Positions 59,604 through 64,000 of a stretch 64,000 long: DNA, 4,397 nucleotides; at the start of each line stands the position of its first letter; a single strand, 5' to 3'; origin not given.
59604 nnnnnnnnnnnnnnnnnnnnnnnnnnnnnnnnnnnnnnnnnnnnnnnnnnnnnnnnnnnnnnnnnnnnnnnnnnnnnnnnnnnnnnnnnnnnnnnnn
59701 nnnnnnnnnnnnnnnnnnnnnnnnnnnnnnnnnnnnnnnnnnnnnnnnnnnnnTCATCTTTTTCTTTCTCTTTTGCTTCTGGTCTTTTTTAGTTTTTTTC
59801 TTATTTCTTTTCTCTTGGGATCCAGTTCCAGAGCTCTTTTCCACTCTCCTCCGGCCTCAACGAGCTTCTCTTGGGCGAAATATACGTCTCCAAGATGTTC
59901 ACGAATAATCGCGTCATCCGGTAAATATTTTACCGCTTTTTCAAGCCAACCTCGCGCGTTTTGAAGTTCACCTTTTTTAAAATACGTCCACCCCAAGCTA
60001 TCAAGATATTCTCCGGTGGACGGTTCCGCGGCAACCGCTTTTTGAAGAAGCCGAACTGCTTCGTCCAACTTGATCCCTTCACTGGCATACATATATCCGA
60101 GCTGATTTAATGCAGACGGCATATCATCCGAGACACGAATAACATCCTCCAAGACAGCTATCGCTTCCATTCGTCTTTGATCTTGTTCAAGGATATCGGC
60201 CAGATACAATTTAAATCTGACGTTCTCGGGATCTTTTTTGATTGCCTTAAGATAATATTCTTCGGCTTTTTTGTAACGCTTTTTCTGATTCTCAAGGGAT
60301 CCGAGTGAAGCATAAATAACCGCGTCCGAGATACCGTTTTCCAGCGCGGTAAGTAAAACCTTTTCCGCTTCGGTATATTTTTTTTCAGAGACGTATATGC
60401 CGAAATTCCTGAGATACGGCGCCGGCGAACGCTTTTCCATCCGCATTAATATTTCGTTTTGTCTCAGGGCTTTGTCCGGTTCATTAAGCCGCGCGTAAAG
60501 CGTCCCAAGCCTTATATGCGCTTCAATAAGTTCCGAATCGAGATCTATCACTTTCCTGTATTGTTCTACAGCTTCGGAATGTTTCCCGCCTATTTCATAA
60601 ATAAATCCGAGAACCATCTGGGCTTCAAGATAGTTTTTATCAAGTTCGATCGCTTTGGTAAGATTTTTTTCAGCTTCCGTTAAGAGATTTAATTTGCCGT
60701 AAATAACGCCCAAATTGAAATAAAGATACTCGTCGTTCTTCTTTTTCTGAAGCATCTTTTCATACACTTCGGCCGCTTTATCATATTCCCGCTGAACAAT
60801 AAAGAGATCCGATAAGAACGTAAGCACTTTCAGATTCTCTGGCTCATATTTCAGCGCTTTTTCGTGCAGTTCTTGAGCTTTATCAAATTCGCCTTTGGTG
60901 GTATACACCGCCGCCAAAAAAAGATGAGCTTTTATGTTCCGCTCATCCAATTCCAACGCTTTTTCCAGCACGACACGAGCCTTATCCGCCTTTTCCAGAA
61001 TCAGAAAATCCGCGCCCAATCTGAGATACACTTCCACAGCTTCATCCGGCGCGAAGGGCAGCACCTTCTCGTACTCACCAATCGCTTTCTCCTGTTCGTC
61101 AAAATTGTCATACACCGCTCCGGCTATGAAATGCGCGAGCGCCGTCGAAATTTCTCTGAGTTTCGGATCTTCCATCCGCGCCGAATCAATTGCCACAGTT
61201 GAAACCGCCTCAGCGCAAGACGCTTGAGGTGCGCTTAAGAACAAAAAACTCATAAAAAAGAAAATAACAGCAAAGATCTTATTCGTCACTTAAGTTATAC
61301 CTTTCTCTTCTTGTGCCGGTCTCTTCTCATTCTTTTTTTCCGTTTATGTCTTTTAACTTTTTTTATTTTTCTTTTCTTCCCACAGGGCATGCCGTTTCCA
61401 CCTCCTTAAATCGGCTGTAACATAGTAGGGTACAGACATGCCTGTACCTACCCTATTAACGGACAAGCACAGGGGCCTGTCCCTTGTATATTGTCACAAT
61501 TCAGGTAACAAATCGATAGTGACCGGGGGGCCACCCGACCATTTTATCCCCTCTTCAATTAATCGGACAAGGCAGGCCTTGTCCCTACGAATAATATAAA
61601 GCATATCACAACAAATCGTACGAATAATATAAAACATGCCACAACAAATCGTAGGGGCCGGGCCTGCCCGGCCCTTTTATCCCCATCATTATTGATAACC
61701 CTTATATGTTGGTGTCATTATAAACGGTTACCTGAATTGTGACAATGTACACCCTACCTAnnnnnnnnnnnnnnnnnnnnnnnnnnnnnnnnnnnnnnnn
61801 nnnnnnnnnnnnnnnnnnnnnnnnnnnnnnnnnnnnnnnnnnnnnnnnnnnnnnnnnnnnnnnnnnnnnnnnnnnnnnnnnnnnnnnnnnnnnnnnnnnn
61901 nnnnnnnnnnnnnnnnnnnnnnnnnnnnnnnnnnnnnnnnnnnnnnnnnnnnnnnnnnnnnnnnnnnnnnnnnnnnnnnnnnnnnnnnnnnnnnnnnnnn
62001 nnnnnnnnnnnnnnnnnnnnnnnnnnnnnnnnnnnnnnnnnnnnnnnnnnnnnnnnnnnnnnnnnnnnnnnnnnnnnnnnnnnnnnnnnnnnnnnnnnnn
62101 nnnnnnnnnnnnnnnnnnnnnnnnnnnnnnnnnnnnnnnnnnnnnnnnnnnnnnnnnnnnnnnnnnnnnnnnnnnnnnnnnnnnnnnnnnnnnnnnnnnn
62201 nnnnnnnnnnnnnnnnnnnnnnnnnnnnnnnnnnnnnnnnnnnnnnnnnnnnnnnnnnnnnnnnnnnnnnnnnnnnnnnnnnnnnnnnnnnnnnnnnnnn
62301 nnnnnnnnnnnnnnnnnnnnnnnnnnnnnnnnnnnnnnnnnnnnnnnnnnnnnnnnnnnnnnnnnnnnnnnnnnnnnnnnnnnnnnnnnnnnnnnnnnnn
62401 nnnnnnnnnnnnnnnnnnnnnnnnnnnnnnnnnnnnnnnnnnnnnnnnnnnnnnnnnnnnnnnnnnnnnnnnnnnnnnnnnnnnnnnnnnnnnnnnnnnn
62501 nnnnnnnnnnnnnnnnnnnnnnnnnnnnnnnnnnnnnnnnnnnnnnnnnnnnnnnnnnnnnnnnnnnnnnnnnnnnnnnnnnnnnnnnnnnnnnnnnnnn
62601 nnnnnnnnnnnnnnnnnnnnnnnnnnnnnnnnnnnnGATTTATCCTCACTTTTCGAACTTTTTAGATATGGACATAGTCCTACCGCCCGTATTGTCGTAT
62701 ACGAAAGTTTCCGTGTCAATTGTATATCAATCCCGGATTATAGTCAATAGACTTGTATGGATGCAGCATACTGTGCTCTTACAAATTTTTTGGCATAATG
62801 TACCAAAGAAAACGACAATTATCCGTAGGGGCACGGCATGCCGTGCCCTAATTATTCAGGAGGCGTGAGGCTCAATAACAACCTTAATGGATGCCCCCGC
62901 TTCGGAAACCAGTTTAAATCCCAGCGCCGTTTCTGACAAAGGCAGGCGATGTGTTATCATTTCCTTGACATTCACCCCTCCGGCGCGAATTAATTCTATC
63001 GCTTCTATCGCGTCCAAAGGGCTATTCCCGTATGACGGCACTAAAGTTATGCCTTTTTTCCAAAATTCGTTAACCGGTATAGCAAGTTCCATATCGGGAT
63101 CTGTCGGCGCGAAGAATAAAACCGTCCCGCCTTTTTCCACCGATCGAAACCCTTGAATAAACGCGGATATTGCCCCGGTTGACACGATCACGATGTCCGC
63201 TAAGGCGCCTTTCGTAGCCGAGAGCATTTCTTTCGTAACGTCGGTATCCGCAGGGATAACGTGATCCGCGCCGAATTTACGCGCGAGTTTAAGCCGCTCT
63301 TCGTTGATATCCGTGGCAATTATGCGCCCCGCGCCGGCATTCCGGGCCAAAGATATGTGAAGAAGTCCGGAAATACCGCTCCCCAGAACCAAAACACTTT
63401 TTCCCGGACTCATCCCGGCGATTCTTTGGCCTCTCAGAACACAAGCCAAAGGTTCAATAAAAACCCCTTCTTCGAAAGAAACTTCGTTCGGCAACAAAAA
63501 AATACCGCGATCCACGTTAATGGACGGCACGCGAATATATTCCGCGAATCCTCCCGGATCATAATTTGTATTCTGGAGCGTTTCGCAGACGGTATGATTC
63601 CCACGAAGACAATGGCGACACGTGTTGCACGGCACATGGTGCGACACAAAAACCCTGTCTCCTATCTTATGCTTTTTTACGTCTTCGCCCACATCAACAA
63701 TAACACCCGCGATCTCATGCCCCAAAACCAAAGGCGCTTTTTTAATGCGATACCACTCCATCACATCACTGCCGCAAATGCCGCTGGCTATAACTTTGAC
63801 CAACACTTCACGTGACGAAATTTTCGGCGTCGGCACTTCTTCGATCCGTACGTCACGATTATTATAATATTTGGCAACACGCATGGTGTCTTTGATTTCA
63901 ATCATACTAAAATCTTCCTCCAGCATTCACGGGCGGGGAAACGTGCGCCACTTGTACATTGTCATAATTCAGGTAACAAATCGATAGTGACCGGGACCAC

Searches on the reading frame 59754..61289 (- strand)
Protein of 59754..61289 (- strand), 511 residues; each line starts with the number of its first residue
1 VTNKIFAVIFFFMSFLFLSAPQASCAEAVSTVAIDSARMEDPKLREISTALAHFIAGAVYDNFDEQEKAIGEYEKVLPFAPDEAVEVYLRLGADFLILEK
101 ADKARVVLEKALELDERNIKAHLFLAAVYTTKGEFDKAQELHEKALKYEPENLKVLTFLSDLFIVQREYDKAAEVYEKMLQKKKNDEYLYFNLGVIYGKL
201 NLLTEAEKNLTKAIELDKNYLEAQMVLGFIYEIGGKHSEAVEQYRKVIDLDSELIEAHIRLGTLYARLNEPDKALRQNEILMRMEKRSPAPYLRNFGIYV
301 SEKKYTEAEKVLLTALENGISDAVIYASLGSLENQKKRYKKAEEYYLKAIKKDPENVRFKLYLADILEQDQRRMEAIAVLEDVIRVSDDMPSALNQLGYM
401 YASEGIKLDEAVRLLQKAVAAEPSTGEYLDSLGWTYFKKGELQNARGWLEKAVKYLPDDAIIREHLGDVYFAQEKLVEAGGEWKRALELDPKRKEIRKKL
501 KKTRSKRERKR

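Call 43: search_protein_families(library=pfam, proteins=[window:59754-61289:-], max_evalue=0.00001)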
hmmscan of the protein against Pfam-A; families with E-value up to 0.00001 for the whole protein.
window:59754-61289:- (511 aa): 23 families
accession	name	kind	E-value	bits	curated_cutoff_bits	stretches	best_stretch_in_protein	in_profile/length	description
PF07719.23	TPR_2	-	2.4e-44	146.2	27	0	427-459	2-34/34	Tetratricopeptide repeat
PF00515.34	TPR_1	-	8.8e-41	136.6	27.8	1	189-220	3-34/34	Tetratricopeptide repeat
PF13414.12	TPR_11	-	2.5e-39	133.1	26.8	2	233-268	6-41/42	TPR repeat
PF13181.12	TPR_8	-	7.8e-34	113.4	25.7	0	189-219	3-33/34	Tetratricopeptide repeat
PF13432.12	TPR_16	-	1.4e-33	115.4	32.7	0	432-492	3-63/65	Tetratricopeptide repeat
PF14559.12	TPR_19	-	5.4e-33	113.6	25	2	133-188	5-60/68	Tetratricopeptide repeat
PF13428.12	TPR_14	-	5.8e-28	94.9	23.5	0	325-366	3-44/44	Tetratricopeptide repeat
PF13424.12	TPR_12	-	1.6e-27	95.9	30.1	0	86-147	4-73/77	Tetratricopeptide repeat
PF13431.12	TPR_17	-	2.7e-26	90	24.4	0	176-207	2-33/34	Tetratricopeptide repeat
PF25063.1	ARM_TT21_C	-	2.6e-21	76.9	35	2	63-185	34-162/209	Tetratricopeptide repeat protein 21 C-terminal ARM domain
PF23914.1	TPR_CcmH_CycH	-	9.5e-21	74.7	42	1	89-186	54-154/158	Cytochrome c-type biogenesis protein H TPR domain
PF13176.12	TPR_7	-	4.9e-19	67.2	27.9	0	121-152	1-34/36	Tetratricopeptide repeat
PF13374.12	TPR_10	-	1.6e-15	57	27.5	0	427-453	3-29/42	Tetratricopeptide repeat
PF12895.13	ANAPC3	-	7.5e-13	49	27.2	0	102-178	6-81/82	Anaphase-promoting complex, cyclosome, subunit 3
PF24575.1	TPR_Slam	-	2e-12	47.9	35.2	0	329-376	53-100/104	Surface lipoprotein assembly modifier, N-terminal TPR repeats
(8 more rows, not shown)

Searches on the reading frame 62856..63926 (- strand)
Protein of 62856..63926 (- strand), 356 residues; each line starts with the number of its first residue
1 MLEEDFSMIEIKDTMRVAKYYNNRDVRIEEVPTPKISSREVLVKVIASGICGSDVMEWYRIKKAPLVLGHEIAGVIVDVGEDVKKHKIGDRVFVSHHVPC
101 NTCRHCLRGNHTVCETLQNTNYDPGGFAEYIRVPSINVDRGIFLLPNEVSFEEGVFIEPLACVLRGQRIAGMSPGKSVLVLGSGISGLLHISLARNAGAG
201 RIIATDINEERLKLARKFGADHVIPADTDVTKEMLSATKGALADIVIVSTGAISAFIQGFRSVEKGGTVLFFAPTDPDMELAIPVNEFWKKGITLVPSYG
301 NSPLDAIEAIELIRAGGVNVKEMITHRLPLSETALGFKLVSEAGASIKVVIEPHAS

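Call 43: search_protein_families(library=pfam, proteins=[window:62856-63926:-], max_evalue=0.00001)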
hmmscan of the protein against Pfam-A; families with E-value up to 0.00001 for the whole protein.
window:62856-63926:- (356 aa): 3 families
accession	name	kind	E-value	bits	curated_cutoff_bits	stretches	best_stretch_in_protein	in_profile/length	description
PF08240.17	ADH_N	-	6e-28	97.6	23.5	1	39-135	3-96/104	Alcohol dehydrogenase GroES-like domain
PF00107.32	ADH_zinc_N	-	4.8e-25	88.4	31.8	1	187-313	3-127/129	Zinc-binding dehydrogenase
PF16912.11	Glu_dehyd_C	-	9.3e-07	29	34.9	1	155-352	5-210/211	Glucose dehydrogenase C-terminus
